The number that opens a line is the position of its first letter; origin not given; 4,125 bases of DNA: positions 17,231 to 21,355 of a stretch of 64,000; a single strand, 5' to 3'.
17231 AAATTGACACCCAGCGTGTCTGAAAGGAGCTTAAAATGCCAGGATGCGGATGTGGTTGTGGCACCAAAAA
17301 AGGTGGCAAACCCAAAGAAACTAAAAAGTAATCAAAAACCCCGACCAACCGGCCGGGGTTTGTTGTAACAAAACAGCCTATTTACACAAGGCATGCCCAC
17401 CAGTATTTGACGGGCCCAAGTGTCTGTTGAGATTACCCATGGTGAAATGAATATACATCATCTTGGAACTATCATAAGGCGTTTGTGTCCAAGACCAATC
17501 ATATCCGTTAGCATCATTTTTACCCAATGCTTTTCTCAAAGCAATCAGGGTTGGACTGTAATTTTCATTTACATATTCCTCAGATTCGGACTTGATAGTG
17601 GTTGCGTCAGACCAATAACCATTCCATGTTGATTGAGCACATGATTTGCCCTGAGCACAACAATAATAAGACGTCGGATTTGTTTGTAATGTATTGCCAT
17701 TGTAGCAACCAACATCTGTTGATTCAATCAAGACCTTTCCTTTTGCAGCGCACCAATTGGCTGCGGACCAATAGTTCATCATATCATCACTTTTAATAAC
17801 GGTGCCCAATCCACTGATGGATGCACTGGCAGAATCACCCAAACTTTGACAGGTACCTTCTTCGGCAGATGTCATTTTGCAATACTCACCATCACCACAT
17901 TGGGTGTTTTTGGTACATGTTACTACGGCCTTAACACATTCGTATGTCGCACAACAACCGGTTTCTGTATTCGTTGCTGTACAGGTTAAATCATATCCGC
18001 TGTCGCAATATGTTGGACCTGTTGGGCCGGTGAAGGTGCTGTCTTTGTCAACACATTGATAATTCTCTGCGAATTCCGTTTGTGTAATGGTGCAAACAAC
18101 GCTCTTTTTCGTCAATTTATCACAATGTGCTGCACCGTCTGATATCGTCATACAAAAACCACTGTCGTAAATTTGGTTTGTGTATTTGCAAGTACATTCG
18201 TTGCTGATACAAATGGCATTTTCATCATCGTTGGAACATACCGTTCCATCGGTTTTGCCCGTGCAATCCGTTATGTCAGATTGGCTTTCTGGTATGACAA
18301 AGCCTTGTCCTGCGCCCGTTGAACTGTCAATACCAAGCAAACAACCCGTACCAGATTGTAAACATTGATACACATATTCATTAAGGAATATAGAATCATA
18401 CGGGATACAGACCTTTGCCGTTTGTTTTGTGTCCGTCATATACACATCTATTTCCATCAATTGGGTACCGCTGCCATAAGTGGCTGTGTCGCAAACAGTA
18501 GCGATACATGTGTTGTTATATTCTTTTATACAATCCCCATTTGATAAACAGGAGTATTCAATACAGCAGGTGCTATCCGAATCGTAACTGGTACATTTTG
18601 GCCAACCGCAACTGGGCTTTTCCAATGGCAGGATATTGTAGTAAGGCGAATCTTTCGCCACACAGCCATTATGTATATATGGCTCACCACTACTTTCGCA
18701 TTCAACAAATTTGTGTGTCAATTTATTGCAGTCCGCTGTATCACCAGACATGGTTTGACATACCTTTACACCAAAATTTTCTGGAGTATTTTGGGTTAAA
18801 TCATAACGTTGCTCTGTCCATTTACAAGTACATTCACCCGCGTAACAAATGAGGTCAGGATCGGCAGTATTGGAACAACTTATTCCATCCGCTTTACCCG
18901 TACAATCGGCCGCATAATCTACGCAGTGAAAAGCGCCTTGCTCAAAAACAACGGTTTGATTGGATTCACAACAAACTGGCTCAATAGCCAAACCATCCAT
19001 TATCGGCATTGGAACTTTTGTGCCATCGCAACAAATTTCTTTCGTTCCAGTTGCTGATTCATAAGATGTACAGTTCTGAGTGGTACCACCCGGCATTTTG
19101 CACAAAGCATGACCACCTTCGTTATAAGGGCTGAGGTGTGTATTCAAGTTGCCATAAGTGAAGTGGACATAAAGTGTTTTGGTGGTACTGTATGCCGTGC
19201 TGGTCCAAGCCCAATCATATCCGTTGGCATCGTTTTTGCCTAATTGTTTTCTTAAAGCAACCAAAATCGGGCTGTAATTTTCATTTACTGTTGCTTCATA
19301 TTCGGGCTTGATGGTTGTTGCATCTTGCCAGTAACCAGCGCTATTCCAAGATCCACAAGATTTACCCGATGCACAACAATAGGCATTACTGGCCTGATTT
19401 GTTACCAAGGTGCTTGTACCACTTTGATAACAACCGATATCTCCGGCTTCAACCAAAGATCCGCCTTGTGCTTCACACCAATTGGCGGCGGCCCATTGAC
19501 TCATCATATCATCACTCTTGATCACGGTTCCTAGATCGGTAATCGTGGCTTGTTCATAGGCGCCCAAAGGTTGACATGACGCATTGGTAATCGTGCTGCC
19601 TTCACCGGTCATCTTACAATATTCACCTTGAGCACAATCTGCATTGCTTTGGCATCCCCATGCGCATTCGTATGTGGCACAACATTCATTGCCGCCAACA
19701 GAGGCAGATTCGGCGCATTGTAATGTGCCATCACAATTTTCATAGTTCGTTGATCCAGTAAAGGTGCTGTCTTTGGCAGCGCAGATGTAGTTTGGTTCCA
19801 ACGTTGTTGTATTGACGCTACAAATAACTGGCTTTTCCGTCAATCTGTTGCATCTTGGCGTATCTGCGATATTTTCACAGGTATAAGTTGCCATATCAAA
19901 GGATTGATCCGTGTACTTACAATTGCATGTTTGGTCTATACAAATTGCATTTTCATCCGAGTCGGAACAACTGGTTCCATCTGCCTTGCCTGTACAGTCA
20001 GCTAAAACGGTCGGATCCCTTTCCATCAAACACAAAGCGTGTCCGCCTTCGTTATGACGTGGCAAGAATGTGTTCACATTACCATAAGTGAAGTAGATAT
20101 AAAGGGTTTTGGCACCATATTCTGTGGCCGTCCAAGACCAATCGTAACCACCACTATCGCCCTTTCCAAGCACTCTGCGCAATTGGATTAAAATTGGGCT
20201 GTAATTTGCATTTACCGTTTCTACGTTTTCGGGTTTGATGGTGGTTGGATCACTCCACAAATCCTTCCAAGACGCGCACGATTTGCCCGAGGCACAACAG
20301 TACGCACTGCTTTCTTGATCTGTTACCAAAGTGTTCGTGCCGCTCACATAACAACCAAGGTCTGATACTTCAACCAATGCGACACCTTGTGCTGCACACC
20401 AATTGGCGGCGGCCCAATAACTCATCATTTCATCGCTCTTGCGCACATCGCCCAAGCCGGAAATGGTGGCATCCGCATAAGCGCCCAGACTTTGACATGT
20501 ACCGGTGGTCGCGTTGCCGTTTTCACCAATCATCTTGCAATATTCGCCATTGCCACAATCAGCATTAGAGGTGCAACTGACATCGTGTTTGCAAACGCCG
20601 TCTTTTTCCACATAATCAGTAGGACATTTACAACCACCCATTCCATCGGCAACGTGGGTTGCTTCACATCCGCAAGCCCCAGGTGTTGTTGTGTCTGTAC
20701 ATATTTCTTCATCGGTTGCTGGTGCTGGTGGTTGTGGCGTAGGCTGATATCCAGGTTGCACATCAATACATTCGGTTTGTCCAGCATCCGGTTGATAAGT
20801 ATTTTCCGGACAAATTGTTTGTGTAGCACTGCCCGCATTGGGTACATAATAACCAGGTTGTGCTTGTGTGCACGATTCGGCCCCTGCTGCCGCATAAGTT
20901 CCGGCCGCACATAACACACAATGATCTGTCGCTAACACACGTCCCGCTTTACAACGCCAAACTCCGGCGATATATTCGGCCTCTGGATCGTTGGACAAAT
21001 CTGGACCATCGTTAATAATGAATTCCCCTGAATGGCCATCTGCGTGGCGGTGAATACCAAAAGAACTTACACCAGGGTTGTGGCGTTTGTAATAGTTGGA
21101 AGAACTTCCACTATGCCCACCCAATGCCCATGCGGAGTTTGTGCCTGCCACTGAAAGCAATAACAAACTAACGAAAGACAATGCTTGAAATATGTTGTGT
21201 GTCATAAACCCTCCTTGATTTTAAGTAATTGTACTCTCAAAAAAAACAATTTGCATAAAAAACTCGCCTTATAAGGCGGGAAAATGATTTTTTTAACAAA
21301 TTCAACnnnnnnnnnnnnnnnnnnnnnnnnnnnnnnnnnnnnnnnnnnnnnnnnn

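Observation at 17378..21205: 1,275-aa secreted, cysteine-packed modular protein mixing eukaryote-like Cys repeats with three lectin/DUF1566-like modules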

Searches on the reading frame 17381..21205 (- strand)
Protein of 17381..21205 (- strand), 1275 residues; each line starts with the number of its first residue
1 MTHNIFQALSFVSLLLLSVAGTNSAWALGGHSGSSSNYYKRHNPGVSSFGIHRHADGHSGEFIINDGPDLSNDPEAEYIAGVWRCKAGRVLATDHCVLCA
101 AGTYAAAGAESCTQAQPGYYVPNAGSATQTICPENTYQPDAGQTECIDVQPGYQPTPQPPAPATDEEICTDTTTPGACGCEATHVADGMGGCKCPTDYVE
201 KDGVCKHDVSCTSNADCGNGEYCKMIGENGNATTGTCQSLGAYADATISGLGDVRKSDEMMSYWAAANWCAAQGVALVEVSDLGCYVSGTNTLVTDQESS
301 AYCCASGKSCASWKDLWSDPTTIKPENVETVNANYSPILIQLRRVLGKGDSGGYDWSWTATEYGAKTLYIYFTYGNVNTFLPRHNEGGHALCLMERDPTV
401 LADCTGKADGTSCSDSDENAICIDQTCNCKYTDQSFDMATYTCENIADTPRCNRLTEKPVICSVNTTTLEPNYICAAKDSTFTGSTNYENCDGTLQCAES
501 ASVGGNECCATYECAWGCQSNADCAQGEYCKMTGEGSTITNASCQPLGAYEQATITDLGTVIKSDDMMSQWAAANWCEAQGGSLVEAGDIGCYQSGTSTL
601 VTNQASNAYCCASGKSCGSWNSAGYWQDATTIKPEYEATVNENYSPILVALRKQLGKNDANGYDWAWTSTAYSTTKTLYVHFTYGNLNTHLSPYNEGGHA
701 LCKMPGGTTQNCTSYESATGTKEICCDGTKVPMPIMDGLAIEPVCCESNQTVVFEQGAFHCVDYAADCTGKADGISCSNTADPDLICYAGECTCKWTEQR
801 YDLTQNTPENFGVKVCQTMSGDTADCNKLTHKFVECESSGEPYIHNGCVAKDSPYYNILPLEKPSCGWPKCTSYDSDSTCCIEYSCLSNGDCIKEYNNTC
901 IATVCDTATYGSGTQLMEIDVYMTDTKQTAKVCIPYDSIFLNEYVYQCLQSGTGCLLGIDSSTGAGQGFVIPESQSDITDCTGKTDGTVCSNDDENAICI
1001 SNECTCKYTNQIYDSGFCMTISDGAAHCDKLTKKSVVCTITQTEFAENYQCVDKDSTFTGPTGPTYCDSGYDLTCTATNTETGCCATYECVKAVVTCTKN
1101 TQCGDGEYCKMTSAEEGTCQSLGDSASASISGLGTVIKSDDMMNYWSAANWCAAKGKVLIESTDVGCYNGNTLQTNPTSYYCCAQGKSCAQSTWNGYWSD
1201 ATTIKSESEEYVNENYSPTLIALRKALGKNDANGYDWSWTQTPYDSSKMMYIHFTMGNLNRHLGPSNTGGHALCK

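Call 3: search_protein_families(library=pfam, proteins=[window:17381-21205:-], max_evalue=10)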
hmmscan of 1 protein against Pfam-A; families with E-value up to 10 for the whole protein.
window:17381-21205:- (1275 aa): 0 families
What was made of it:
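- On Pfam Ephrin_rec_like (PF07699): The full-length scan reported nothing even at E ≤ 10 (call 3); why the full-length scan missed it was not determined.
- Tried and rejected: Full-length Pfam scan: zero hits even at E ≤ 10 (call 3).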

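Call 4: search_protein_families(library=ncbifam, proteins=[window:17381-21205:-], max_evalue=10)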
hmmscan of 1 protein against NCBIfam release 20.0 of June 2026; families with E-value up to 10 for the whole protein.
window:17381-21205:- (1275 aa): 1 family
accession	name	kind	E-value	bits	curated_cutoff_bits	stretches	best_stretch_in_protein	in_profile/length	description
TIGR04201.1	Myxo_Cys_RPT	repeat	0.003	17.7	25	3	209-223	3-17/22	Cys-rich repeat-containing protein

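Call 7: find_homologous_proteins(query=window:17381-21205:-)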
Query window:17381-21205:- (1275 aa): 9 proteins with E <= 0.001 among 8000 candidates.
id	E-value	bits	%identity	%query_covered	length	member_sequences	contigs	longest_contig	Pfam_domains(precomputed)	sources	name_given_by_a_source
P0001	0.0e+0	3011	100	100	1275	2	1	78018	-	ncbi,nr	ncbi:MAG: hypothetical protein II942_02335 [Alphaproteobacteria bacterium]|nr:hypothetical protein [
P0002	0.0e+0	1370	61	33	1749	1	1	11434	-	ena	-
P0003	8.7e-65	237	47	4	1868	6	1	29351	PF02037.34,PF07699.20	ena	-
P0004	5.8e-52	195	50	4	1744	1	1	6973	PF00415.25,PF13540.13,PF07699.20,PF25390.2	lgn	-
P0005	1.8e-44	170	53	4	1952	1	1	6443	PF00415.25,PF13540.13,PF07699.20,PF25390.2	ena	-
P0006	4.7e-33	132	48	4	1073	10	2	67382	PF00415.25,PF13540.13,PF07699.20,PF25384.2,PF25390.2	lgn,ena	-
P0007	1.3e-31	127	44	12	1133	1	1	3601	-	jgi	-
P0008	1.5e-29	121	36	7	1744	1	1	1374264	PF14312.13,PF07699.20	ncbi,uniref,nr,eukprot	ncbi:CEGP1 protein [Carpediemonas membranifera]|uniref:CEGP1 protein n=1 Tax=Carpediemonas membranif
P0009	1.0e-13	68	46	4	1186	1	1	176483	PF14312.13,PF07699.20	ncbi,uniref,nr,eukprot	ncbi:FG-GAP repeat [Carpediemonas membranifera]|uniref:FG-GAP repeat n=1 Tax=Carpediemonas membranif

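Call 8: search_solved_structures(query=window:17381-21205:-, max_evalue=10)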
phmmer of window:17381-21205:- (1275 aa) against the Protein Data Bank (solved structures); distinct sequences matched with E-value up to 10: 5.
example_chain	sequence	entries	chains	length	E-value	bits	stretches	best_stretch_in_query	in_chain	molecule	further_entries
8de6_E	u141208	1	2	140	0.055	14.3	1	1169-1204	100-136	aE11 Fab VH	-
7n9x_FFF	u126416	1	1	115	0.58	10.9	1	594-650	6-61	Nanobody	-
7n9u_D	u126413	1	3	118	0.6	10.9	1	594-650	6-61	Nanobody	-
7n9x_EEE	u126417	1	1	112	0.62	10.8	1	594-649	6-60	Nanobody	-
7n9x_DDD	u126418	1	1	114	0.91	10.3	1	600-650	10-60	Nanobody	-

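Call 26: search_protein_families(library=pfam, proteins=[P0002, P0007], max_evalue=1)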
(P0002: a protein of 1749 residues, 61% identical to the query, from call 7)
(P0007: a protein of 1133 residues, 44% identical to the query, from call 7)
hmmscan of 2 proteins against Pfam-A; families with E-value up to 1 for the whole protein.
P0002 (1749 aa): 1 family
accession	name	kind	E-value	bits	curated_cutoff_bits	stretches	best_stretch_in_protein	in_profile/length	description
PF24246.1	SH3b_T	-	0.17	12.7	27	0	1706-1728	28-49/74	SH3b_T domain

P0007 (1133 aa): 0 families

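Call 41: find_encoding_contigs(protein=P0002, flank=6000, max_places=3)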
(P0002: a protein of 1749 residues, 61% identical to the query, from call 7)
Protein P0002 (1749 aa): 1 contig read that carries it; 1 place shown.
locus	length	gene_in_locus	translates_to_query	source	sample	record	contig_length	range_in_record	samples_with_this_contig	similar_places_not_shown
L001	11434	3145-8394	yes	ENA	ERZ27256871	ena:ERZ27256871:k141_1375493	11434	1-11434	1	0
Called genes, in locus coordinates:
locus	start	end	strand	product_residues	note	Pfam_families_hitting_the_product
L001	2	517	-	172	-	?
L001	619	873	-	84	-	PF10073:GapR_DNA-bd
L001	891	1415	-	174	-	PF06242:TrcR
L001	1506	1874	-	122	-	PF00072:Response_reg, PF20161:VpsR (weak)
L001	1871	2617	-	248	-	PF01841:Transglut_core, PF04473:DUF553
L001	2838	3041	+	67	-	PF00313:CSD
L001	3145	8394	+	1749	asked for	-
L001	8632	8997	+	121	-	-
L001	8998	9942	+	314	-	PF06258:Mito_fiss_Elm1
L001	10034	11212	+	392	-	PF01180:DHO_dh, PF01207:Dus (faint), PF14697:Fer4_21 (weak)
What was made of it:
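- The same locus holds a diverged ortholog in another assembly (call 41).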

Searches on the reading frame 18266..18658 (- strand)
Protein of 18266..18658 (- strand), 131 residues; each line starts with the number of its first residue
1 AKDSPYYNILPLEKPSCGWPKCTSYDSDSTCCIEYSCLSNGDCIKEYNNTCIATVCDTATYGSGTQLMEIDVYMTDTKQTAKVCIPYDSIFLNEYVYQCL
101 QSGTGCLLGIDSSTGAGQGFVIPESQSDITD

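Call 12: search_protein_families(library=pfam, proteins=[window:18266-18658:-], max_evalue=10)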
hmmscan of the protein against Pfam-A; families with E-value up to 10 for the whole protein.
window:18266-18658:- (131 aa): 1 family
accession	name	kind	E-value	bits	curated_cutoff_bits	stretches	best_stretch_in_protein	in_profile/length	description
PF01718.22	Orbi_NS1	-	0.053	12.2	27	1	34-80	34-80/519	Orbivirus non-structural protein NS1, or hydrophobic tubular protein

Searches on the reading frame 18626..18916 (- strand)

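Call 12: search_protein_families(library=pfam, proteins=[window:18626-18916:-], max_evalue=10)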
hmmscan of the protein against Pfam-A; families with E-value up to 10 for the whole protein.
window:18626-18916:- (97 aa): 1 family
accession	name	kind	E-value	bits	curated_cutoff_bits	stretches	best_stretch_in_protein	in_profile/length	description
PF23105.1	EGF_integrin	-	0.07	13.6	27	1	3-35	5-33/45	Integrin EGF domain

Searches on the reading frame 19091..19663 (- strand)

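Call 12: search_protein_families(library=pfam, proteins=[window:19091-19663:-], max_evalue=10)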
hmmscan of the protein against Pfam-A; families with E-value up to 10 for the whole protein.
window:19091-19663:- (191 aa): 1 family
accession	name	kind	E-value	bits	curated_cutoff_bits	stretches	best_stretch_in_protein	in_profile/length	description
PF04706.18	Dickkopf_N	-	0.0085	16.8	25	1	4-32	2-25/51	Dickkopf N-terminal cysteine-rich region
